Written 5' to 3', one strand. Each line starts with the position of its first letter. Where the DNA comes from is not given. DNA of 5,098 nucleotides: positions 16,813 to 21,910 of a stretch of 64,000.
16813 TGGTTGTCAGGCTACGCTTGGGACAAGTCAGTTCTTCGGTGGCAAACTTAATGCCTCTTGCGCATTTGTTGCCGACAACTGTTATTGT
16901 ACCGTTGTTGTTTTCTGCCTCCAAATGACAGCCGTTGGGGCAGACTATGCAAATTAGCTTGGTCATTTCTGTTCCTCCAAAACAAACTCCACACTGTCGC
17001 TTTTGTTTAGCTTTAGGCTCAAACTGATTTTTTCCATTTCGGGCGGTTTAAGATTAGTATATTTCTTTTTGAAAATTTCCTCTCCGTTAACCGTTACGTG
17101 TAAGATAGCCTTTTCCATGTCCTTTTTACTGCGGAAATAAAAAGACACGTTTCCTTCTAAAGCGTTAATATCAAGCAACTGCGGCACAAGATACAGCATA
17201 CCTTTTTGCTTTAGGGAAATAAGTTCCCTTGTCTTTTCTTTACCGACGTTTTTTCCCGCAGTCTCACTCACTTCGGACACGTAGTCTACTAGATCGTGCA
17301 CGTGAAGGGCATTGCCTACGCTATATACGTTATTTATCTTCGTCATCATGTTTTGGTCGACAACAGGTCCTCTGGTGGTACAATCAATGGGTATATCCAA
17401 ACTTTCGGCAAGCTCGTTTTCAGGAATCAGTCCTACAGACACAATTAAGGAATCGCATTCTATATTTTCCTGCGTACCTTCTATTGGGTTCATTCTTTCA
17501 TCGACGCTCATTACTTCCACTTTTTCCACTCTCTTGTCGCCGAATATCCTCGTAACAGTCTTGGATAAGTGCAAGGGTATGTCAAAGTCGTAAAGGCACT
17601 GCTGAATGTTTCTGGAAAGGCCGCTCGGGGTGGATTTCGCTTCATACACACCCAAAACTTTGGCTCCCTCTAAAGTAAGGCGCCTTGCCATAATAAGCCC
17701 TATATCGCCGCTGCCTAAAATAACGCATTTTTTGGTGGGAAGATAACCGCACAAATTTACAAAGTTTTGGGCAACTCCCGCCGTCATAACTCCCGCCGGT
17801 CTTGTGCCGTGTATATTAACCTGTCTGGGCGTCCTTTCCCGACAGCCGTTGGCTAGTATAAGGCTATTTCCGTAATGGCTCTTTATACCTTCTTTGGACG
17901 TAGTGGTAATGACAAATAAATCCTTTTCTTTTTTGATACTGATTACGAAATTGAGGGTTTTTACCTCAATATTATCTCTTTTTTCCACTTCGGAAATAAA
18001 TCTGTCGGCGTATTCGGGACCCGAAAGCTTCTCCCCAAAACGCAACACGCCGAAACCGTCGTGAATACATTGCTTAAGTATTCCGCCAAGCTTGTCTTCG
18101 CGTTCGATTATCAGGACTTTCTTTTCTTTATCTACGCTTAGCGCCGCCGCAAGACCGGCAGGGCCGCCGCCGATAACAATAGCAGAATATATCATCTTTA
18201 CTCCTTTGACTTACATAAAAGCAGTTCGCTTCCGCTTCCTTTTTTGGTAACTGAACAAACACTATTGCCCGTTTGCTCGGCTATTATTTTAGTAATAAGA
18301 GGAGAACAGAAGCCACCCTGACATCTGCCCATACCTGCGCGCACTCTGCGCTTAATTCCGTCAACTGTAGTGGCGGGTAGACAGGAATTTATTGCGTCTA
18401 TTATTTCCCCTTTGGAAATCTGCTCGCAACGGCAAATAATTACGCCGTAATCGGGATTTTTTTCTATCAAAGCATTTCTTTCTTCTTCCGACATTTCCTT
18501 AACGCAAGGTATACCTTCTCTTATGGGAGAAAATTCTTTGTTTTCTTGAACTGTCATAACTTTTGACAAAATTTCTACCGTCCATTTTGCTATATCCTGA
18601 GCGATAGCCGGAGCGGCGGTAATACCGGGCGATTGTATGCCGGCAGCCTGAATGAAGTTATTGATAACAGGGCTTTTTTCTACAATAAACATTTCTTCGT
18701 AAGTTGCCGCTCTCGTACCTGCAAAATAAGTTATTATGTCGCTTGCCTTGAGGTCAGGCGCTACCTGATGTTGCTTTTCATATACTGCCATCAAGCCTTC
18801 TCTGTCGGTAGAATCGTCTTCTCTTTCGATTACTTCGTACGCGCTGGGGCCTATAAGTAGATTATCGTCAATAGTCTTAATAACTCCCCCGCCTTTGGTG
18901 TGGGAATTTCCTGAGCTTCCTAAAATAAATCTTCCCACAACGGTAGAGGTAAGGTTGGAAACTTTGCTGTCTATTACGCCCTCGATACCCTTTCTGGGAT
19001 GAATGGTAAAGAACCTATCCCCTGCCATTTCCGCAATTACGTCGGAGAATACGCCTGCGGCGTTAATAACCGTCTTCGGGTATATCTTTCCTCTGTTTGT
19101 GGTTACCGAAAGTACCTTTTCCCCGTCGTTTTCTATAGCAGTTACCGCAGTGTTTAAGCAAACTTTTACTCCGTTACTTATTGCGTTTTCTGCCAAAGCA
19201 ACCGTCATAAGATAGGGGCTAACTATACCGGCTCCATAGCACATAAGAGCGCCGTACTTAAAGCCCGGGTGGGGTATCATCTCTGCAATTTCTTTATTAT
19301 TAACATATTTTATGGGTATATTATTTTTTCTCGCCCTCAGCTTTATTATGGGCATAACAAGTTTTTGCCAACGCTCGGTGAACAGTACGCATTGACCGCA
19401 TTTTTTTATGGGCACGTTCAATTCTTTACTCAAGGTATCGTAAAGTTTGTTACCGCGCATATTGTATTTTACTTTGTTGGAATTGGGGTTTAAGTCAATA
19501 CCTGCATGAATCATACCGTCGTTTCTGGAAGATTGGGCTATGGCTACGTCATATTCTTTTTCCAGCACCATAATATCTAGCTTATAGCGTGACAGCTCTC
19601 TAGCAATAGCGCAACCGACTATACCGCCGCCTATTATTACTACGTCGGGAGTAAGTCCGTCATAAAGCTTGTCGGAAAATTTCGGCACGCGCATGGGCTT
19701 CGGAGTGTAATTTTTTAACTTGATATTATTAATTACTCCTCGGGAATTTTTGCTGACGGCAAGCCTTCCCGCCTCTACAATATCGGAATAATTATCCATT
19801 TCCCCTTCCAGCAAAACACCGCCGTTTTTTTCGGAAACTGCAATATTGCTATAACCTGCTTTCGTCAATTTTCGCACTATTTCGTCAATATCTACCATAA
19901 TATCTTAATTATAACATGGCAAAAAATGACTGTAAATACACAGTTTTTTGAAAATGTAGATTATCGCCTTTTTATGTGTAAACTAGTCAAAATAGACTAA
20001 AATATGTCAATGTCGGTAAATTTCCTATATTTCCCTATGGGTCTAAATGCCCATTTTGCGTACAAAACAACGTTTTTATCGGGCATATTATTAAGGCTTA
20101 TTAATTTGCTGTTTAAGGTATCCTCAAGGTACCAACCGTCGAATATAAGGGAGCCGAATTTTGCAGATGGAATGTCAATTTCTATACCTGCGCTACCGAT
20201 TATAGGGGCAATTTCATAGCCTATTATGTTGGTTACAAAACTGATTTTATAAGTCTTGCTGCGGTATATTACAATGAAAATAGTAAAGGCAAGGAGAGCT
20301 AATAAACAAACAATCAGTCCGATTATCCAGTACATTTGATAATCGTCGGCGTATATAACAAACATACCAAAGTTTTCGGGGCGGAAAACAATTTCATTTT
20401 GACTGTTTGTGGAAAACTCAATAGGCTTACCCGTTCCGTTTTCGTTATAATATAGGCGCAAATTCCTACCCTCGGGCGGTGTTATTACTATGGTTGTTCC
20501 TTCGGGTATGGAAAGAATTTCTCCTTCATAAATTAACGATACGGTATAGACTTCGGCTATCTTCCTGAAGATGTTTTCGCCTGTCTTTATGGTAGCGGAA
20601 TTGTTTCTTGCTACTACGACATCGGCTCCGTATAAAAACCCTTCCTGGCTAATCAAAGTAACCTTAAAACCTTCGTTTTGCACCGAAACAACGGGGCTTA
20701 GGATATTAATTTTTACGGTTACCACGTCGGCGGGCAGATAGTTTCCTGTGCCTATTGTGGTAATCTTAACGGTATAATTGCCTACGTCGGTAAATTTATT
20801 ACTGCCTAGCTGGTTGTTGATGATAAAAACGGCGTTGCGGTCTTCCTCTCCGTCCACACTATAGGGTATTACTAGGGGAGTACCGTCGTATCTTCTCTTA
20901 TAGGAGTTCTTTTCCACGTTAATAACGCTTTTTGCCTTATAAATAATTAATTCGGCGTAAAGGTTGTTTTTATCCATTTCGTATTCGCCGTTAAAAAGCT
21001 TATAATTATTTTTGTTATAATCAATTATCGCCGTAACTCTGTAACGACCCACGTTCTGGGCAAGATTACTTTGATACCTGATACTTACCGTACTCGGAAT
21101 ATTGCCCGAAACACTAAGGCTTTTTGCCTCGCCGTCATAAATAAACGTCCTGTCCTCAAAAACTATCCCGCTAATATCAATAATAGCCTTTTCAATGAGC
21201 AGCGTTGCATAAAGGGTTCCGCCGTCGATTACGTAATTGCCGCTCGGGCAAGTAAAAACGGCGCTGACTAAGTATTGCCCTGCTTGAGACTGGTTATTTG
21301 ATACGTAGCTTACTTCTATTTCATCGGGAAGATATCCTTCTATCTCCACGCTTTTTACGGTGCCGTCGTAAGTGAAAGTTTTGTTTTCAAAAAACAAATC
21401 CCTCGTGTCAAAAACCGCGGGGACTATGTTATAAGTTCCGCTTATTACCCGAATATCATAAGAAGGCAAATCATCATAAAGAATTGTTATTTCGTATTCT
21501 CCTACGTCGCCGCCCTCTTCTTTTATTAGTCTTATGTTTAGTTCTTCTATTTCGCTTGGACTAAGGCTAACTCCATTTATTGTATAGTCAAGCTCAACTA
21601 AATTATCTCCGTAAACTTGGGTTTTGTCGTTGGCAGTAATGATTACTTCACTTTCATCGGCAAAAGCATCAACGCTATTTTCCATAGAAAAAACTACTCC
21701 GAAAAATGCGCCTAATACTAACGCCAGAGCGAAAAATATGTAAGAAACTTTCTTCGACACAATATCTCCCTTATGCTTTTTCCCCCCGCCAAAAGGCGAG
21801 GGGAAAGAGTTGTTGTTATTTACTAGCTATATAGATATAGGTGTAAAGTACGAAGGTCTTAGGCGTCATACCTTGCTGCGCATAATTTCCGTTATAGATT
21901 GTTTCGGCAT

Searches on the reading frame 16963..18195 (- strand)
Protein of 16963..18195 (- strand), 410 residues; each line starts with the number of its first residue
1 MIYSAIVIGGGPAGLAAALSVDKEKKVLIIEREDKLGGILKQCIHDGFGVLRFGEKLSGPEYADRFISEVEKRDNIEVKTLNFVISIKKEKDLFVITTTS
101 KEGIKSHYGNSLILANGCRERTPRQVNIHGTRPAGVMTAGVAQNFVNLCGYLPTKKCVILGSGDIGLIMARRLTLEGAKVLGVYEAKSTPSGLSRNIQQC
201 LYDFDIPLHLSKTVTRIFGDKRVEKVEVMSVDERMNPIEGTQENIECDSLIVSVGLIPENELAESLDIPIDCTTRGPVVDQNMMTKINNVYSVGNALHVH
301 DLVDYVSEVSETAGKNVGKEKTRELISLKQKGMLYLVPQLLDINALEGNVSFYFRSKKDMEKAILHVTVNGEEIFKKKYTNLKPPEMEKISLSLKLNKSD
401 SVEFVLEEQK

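Call 10: search_protein_families(library=pfam, proteins=[window:16963-18195:-], max_evalue=0.001)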
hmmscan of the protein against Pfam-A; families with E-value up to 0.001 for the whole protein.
window:16963-18195:- (410 aa): 9 families
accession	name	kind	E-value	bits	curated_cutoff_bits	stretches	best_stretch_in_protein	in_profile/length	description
PF07992.20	Pyr_redox_2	-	2.6e-28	99.7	26.1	1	4-297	2-277/291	Pyridine nucleotide-disulphide oxidoreductase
PF13738.12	Pyr_redox_3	-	4.1e-16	59.5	30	2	55-294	76-305/305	Pyridine nucleotide-disulphide oxidoreductase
PF13450.12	NAD_binding_8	-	3e-11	43.9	21.9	1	7-46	1-41/68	NAD(P)-binding Rossmann-like domain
PF00070.33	Pyr_redox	-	2.7e-08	34.6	22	0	157-228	2-79/82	Pyridine nucleotide-disulphide oxidoreductase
PF03486.20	HI0933_like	-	1.5e-07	31.6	50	1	4-38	2-37/244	HI0933-like protein Rossmann domain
PF12831.13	FAD_oxidored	-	1.5e-06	28.2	27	1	6-76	3-74/416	FAD dependent oxidoreductase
PF00890.30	FAD_binding_2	-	2.9e-06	27.2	20.4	1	5-38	2-36/414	FAD binding domain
PF01266.30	DAO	-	4.8e-06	26.8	27.9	0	5-51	2-46/353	FAD dependent oxidoreductase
PF01946.23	Thi4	-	0.00026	20.7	26.2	0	5-38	20-55/235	Thi4 family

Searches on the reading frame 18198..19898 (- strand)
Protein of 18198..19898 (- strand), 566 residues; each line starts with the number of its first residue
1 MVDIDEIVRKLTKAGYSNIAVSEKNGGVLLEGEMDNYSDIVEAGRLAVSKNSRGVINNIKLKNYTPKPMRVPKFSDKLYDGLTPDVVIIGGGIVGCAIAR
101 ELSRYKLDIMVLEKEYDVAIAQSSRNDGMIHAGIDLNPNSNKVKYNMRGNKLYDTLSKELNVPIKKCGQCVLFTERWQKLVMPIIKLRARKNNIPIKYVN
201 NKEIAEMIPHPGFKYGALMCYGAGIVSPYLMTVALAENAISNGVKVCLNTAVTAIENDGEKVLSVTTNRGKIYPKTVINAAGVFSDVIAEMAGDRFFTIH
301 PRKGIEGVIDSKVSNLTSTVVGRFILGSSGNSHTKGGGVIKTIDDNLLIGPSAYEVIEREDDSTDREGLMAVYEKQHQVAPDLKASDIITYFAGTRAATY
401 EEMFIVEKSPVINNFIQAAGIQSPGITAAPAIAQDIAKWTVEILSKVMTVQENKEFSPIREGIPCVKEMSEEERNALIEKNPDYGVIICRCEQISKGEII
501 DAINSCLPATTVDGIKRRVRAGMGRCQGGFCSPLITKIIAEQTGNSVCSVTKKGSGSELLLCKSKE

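Call 10: search_protein_families(library=pfam, proteins=[window:18198-19898:-], max_evalue=0.001)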
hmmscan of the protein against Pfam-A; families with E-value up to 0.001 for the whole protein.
window:18198-19898:- (566 aa): 10 families
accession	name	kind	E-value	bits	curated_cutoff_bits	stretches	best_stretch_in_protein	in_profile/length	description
PF01266.30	DAO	-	1.4e-61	209.5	27.9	1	85-439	1-353/353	FAD dependent oxidoreductase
PF04324.20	Fer2_BFD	-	5.2e-13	49.6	26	1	487-541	1-50/50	BFD-like [2Fe-2S] binding domain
PF07992.20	Pyr_redox_2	-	1.1e-08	35.3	26.1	1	85-140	2-57/291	Pyridine nucleotide-disulphide oxidoreductase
PF00070.33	Pyr_redox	-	6e-08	33.5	22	0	86-119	2-35/82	Pyridine nucleotide-disulphide oxidoreductase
PF13738.12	Pyr_redox_3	-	3.3e-06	27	30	0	240-285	92-136/305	Pyridine nucleotide-disulphide oxidoreductase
PF13450.12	NAD_binding_8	-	7e-06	26.7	21.9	1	88-127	1-41/68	NAD(P)-binding Rossmann-like domain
PF05834.18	Lycopene_cycl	-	1.5e-05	24.7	23.4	0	85-116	1-34/380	Lycopene cyclase protein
PF01494.25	FAD_binding_3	-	1.8e-05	24.6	22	0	85-117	3-35/349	FAD binding domain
PF04972.22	BON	-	5.9e-05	23.7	27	1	10-62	12-68/69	BON domain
PF03486.20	HI0933_like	-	0.00041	20.3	50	0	234-285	114-166/244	HI0933-like protein Rossmann domain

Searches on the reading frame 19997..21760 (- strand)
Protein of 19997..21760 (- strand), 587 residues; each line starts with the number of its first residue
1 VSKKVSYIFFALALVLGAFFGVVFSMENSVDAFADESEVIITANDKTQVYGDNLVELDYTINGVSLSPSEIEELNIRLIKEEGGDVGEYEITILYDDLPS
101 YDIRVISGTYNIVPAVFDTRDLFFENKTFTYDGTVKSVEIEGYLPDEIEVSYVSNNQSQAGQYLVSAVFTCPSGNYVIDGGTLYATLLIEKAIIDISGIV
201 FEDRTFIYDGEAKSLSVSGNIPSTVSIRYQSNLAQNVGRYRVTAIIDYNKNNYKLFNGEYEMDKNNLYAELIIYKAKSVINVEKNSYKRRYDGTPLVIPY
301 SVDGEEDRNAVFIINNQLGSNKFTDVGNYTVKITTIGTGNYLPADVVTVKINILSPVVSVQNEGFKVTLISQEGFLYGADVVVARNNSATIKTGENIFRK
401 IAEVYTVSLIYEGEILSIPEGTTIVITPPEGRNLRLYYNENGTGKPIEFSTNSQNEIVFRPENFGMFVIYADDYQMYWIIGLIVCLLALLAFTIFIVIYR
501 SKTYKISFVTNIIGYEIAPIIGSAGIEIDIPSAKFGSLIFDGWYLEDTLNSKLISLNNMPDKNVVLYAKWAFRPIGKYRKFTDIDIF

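Call 10: search_protein_families(library=pfam, proteins=[window:19997-21760:-], max_evalue=0.001)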
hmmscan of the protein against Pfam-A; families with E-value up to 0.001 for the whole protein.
window:19997-21760:- (587 aa): 2 families
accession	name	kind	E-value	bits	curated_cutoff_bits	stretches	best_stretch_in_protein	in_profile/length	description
PF18676.6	MBG_2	-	3.2e-08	34.5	25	1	40-109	2-70/72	MBG domain (YGX type)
PF09479.16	Flg_new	-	0.00099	19.6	27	0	538-569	33-65/65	Listeria-Bacteroides repeat domain (List_Bact_rpt)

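Call 72: search_protein_families(library=ncbifam, proteins=[window:19997-21760:-], max_evalue=0.01)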
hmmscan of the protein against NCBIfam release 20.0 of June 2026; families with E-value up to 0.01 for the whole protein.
window:19997-21760:- (587 aa): 1 family
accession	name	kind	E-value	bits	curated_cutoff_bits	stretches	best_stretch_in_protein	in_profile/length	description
TIGR02543.1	List_Bact_rpt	repeat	0.00021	21.6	20.95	1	540-570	8-40/44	TIGR02543 family repeat protein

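Call 75: find_encoding_contigs(protein=window:19997-21760:-, flank=3000, max_places=4)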
Protein window:19997-21760:- (587 aa): 7 contigs read that carry it; 2 places shown.
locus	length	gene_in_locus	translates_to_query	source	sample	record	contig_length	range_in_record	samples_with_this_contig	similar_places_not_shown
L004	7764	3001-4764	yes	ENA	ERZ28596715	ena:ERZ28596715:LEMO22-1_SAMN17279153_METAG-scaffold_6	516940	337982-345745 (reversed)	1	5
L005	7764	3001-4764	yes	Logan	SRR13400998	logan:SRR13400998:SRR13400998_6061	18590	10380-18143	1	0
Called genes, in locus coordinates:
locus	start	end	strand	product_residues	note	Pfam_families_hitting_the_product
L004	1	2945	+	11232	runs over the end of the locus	-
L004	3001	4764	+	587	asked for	PF18676:MBG_2 (weak)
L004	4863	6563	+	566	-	PF07992:Pyr_redox_2 (faint), PF00070:Pyr_redox (faint), PF01266:DAO, PF01494:FAD_binding_3 (faint), PF05834:Lycopene_cycl (faint), PF13450:NAD_binding_8 (weak), PF13738:Pyr_redox_3 (faint), PF04324:Fer2_BFD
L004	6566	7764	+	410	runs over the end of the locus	PF00070:Pyr_redox (faint), PF00890:FAD_binding_2 (faint), PF01266:DAO (faint), PF03486:HI0933_like (weak), PF07992:Pyr_redox_2, PF12831:FAD_oxidored (weak), PF13450:NAD_binding_8 (weak), PF13738:Pyr_redox_3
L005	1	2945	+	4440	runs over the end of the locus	?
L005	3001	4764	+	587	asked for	PF18676:MBG_2 (weak)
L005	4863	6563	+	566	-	PF07992:Pyr_redox_2 (faint), PF00070:Pyr_redox (faint), PF01266:DAO, PF01494:FAD_binding_3 (faint), PF05834:Lycopene_cycl (faint), PF13450:NAD_binding_8 (weak), PF13738:Pyr_redox_3 (faint), PF04324:Fer2_BFD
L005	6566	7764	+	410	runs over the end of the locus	PF00070:Pyr_redox (faint), PF00890:FAD_binding_2 (faint), PF01266:DAO (faint), PF03486:HI0933_like (weak), PF07992:Pyr_redox_2, PF12831:FAD_oxidored (weak), PF13450:NAD_binding_8 (weak), PF13738:Pyr_redox_3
